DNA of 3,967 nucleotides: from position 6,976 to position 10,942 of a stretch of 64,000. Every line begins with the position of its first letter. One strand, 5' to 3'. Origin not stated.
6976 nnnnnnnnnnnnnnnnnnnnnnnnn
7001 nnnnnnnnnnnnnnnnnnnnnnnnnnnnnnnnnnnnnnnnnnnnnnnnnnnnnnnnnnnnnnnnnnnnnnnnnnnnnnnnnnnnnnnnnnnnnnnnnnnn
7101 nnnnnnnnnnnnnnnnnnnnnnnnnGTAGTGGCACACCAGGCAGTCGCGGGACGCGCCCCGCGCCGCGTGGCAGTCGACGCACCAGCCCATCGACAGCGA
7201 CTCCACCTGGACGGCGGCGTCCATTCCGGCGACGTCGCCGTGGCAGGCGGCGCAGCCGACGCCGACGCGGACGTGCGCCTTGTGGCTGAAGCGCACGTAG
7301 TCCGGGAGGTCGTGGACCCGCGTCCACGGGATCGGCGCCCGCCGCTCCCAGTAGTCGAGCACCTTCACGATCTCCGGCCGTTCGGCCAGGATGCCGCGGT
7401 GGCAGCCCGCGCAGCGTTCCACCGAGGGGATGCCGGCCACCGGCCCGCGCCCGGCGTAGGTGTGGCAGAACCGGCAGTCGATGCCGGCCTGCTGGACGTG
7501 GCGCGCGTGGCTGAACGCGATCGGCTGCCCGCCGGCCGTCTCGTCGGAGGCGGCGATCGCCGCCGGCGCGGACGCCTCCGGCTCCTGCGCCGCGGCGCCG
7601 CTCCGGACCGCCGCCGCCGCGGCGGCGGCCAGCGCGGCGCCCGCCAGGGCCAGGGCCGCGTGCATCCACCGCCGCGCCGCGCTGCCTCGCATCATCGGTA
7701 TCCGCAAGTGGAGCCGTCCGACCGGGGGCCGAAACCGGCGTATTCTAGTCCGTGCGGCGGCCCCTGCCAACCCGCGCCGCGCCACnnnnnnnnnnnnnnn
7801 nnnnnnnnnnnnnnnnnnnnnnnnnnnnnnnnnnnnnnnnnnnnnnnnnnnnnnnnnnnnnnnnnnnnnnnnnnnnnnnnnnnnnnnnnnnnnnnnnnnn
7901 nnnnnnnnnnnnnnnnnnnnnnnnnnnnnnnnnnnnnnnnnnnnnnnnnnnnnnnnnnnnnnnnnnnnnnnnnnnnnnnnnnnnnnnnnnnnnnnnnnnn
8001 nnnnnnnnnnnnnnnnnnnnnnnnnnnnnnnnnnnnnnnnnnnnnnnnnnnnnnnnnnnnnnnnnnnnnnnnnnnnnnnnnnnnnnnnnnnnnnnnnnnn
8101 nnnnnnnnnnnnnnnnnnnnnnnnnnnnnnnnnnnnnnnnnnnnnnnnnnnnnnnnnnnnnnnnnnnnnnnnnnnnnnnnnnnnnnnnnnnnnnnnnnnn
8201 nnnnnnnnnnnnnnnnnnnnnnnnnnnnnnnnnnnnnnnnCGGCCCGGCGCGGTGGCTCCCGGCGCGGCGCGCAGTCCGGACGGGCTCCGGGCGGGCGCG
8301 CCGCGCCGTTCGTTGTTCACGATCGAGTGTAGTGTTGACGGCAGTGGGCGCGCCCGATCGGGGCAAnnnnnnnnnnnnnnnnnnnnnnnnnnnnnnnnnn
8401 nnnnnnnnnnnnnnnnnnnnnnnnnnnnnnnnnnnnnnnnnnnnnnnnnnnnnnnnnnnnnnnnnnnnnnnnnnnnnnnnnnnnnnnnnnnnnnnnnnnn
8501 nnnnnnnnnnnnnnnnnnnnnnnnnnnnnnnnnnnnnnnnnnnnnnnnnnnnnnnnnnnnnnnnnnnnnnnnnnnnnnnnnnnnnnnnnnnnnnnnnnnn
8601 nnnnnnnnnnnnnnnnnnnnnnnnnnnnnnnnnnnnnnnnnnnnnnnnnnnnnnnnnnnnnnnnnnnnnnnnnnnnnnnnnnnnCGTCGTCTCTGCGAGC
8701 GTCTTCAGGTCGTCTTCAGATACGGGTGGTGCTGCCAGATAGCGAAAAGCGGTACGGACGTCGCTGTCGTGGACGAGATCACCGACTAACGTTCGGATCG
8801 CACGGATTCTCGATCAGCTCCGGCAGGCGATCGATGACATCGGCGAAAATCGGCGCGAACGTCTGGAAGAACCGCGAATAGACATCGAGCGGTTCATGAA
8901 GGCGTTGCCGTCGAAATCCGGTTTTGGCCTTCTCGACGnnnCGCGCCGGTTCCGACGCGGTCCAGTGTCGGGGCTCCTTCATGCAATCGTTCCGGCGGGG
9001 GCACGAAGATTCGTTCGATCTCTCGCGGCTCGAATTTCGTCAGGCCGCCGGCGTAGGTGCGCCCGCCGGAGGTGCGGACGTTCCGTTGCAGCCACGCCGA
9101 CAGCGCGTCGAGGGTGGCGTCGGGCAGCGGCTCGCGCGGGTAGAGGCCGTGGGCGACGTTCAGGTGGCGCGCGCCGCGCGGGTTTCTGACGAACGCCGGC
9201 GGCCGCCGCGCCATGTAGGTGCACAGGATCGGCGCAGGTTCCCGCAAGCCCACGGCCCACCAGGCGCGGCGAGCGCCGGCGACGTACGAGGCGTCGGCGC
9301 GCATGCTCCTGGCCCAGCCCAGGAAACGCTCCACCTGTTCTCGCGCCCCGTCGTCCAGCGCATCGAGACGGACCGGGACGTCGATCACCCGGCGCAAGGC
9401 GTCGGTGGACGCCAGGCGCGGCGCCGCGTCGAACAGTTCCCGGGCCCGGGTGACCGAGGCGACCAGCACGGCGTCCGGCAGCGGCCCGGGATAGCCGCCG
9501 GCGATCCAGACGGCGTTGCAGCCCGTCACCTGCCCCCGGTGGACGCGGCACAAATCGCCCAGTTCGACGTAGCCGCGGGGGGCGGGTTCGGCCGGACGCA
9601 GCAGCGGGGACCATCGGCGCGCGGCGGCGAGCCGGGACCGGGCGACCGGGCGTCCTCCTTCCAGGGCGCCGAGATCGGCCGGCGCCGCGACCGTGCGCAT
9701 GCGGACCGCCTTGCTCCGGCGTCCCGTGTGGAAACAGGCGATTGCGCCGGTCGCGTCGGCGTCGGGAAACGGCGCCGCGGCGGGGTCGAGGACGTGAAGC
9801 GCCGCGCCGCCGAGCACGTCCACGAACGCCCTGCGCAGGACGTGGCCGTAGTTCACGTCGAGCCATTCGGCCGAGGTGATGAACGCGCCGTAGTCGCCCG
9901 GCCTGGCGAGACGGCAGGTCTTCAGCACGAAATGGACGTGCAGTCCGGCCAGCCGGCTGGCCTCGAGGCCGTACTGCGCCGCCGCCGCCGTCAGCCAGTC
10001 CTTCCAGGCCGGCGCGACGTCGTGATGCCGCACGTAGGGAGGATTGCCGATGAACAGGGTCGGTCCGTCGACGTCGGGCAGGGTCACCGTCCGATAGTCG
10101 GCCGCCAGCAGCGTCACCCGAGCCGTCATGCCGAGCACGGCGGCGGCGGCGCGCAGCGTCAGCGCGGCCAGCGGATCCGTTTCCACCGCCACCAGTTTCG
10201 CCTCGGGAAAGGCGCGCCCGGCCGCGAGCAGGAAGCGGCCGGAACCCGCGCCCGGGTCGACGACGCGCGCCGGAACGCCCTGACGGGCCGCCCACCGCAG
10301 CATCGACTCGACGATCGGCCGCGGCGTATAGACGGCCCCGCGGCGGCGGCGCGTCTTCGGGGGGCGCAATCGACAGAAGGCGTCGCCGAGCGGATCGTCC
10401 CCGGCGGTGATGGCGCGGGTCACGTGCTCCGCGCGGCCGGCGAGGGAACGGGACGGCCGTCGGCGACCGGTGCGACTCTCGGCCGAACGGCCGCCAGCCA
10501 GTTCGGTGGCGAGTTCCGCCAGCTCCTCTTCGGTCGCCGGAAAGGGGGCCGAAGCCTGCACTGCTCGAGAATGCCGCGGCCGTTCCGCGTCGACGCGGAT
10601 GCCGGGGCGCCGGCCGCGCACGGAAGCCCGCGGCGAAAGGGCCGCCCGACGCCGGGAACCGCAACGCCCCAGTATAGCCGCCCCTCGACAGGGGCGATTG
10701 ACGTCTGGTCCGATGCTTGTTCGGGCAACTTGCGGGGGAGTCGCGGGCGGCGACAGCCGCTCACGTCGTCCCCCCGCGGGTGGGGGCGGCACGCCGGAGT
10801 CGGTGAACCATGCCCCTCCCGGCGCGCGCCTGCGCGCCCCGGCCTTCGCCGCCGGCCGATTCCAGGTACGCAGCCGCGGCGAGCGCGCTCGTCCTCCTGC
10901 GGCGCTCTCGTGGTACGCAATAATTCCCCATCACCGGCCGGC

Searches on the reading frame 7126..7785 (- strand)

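Call 55: search_protein_families(library=pfam, proteins=[window:7126-7785:-], max_evalue=0.001)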
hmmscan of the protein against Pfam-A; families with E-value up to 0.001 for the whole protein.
window:7126-7785:- (220 aa): 3 families
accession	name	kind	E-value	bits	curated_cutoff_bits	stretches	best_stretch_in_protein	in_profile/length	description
PF14522.11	Cytochrome_C7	-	3.3e-11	43.3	24.8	1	164-219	1-66/67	Cytochrome c7 and related cytochrome c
PF02085.21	Cytochrom_CIII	-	1.6e-08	35.3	22.9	1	78-130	10-54/101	Class III cytochrome C family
PF14537.11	Cytochrom_c3_2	-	1.1e-05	26.2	25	0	171-209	2-36/79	Cytochrome c3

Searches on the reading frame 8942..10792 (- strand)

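Call 68: search_protein_families(library=pfam, proteins=[window:8942-10792:-], max_evalue=0.00001)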
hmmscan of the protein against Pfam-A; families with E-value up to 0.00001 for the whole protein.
window:8942-10792:- (617 aa): 1 family
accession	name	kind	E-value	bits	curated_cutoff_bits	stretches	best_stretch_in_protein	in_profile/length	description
PF07669.17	Eco57I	-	7.7e-08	33.1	25.3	1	248-322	79-149/171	Eco57I restriction-modification methylase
